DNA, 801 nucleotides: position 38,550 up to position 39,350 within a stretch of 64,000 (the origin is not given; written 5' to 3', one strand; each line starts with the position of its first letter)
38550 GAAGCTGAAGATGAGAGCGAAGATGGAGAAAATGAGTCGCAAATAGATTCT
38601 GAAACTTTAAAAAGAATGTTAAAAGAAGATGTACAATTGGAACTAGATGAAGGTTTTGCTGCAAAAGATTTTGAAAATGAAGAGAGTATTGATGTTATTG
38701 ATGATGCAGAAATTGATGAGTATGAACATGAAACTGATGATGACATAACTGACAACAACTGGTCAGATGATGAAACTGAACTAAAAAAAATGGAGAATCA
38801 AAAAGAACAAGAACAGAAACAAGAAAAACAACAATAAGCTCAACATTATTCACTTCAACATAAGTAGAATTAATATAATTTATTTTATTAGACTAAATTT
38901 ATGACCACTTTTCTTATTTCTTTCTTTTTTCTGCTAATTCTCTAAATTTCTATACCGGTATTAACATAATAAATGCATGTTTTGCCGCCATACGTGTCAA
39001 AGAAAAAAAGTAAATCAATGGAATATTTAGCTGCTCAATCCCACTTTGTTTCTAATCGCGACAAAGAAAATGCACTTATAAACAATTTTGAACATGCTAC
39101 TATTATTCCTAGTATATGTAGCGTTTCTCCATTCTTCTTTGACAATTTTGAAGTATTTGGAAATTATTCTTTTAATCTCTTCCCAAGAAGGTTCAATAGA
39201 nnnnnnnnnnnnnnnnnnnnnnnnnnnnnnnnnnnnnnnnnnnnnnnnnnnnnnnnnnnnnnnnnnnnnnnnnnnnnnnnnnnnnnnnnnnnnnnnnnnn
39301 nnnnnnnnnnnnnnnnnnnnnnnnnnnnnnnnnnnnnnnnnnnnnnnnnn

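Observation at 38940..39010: Promoter-class motifs (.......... palindrome + E2F-like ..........) inside a 3'-3' convergent gap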

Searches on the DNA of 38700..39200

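Call 9: search_rna_families(source=window, start=38700, end=39200, threshold=evalue, max_evalue=10)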
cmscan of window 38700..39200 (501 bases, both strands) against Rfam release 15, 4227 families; matches with E-value up to 10: 8.
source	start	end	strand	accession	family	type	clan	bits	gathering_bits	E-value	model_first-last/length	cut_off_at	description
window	39044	39086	+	RF02227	sX8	Gene; sRNA;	-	16.5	50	1.1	1-82/82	no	Proteobacterial sRNA sX8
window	39004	39073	+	RF01467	rli36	Gene; sRNA;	-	16.3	50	4.5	1-84/84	no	Listeria sRNA rli36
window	38735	38781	+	RF01141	sR18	Gene; snRNA; snoRNA; CD-box;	-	14.7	45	0.82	1-56/56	no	Small nucleolar RNA sR18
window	39081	39165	+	RF00345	snoR1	Gene; snRNA; snoRNA; CD-box;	CL00066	13.6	49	5.8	1-93/93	no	Small nucleolar RNA snoR1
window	38711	38753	+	RF01147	sR12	Gene; snRNA; snoRNA; CD-box;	-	13.1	38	3.1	1-52/52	no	Small nucleolar RNA sR12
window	38932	38982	+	RF00180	REN-SRE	Cis-reg;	-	11.9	41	3.8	1-37/37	no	Renin stability regulatory element (REN-SRE)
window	38710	38753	+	RF01304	sR5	Gene; snRNA; snoRNA; CD-box;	-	10.4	40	9.2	1-53/53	no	Small nucleolar RNA sR5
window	38709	38769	+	RF01123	sR35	Gene; snRNA; snoRNA; CD-box;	-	10.3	60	7.2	1-57/57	no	Small nucleolar RNA sR35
